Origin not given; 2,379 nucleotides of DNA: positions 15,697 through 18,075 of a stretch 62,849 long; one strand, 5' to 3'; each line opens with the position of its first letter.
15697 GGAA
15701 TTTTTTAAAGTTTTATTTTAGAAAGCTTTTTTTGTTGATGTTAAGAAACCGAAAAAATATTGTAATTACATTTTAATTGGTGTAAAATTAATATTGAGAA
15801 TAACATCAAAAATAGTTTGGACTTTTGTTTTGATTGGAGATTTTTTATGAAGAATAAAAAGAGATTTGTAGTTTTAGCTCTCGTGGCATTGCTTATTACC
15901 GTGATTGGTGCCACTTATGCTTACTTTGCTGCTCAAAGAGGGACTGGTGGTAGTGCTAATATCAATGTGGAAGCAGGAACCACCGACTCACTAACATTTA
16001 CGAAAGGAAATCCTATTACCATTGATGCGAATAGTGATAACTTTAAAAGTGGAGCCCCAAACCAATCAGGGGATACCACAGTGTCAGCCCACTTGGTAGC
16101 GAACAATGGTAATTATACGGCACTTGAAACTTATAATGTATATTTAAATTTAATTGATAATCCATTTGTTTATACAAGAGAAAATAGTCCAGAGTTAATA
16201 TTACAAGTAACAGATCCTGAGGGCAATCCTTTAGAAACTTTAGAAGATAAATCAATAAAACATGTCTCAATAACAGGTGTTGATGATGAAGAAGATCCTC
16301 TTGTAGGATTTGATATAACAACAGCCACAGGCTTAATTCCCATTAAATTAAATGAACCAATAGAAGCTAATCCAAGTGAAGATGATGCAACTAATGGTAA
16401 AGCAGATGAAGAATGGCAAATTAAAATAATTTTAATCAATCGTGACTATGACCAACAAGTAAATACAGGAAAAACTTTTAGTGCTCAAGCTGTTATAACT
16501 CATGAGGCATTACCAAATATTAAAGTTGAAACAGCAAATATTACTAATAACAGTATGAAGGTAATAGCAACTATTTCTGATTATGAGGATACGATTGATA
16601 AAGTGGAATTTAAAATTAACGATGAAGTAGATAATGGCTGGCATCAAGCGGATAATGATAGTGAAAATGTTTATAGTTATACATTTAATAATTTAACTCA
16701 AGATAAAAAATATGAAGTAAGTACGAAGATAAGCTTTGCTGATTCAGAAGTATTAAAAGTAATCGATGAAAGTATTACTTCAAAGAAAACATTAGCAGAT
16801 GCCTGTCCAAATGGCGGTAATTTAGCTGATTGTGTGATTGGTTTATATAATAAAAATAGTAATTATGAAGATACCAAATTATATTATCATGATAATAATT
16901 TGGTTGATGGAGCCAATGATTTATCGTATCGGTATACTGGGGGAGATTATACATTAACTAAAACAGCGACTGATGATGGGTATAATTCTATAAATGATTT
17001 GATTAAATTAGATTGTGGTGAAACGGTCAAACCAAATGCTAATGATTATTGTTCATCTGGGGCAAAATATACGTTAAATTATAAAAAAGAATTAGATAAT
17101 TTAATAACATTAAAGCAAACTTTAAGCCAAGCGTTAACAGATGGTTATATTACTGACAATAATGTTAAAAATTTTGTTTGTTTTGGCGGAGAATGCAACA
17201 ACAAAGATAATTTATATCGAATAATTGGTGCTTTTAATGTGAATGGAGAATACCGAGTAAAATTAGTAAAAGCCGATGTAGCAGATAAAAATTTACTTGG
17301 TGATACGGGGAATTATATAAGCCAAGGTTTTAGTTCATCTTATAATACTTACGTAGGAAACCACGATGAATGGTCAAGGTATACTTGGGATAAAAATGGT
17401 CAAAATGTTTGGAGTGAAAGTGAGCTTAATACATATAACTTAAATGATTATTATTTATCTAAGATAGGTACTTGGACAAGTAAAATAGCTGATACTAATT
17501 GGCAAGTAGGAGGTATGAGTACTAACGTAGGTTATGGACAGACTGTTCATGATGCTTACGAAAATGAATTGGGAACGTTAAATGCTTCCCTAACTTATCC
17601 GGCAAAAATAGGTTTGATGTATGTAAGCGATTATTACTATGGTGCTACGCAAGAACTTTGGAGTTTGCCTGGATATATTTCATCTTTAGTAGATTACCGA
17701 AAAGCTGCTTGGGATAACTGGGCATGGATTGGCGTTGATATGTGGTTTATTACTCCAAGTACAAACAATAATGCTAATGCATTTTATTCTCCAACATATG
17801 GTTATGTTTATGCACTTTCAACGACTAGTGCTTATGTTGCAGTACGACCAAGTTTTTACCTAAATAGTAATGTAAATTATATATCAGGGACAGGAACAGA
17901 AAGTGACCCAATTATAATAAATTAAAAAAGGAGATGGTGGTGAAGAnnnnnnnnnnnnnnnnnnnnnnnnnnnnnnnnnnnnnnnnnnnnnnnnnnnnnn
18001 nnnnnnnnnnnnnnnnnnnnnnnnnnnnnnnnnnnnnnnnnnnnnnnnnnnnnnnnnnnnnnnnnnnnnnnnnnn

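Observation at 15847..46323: Fifteen-member family sharing a SipW-type signal peptide and a TasA-like N-module fills over half the window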

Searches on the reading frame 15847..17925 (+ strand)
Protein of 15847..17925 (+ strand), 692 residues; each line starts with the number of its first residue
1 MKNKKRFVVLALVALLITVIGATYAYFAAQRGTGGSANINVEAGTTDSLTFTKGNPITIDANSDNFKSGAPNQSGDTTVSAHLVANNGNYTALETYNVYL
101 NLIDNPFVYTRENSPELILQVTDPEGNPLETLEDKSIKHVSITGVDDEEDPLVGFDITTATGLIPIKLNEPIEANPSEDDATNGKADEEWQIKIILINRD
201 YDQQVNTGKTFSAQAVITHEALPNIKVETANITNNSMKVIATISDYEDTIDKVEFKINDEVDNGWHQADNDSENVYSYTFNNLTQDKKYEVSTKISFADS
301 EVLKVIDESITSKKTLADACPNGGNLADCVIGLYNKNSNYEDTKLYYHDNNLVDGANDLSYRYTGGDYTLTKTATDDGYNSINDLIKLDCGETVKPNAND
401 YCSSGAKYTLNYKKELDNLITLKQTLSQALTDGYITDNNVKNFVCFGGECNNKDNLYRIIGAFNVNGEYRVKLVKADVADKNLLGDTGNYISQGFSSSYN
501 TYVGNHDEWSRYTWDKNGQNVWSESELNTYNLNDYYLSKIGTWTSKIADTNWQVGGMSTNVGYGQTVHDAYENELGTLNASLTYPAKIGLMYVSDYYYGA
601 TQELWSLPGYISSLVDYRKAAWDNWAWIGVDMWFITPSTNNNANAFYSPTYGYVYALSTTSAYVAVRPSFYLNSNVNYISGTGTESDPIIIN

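Call 4: search_protein_families(library=ncbifam, proteins=[window:15847-17925:+], max_evalue=1)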
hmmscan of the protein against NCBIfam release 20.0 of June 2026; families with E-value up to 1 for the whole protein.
window:15847-17925:+ (692 aa): 1 family
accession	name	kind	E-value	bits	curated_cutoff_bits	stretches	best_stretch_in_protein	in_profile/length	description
TIGR04088.1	cognate_SipW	domain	0.22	11.7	19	1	9-29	1-21/34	SipW-dependent-type signal peptide-containing protein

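Call 5: search_protein_families(library=pfam, proteins=[window:15847-17925:+], max_evalue=1)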
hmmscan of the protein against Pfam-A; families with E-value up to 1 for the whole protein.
window:15847-17925:+ (692 aa): 2 families
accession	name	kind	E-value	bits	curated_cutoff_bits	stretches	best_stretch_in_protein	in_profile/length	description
PF17986.6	EKAL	-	0.049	14.1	25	0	332-369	8-44/53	EMP3-KAHRP-like N-terminal domain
PF02706.20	Wzz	-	0.28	11.9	25.5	1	4-30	13-39/91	Chain length determinant protein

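Call 75: search_protein_families(library=phrogs, proteins=[window:15847-17925:+], max_evalue=0.01)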
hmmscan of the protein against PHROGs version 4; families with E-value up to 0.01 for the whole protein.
window:15847-17925:+ (692 aa): 0 families
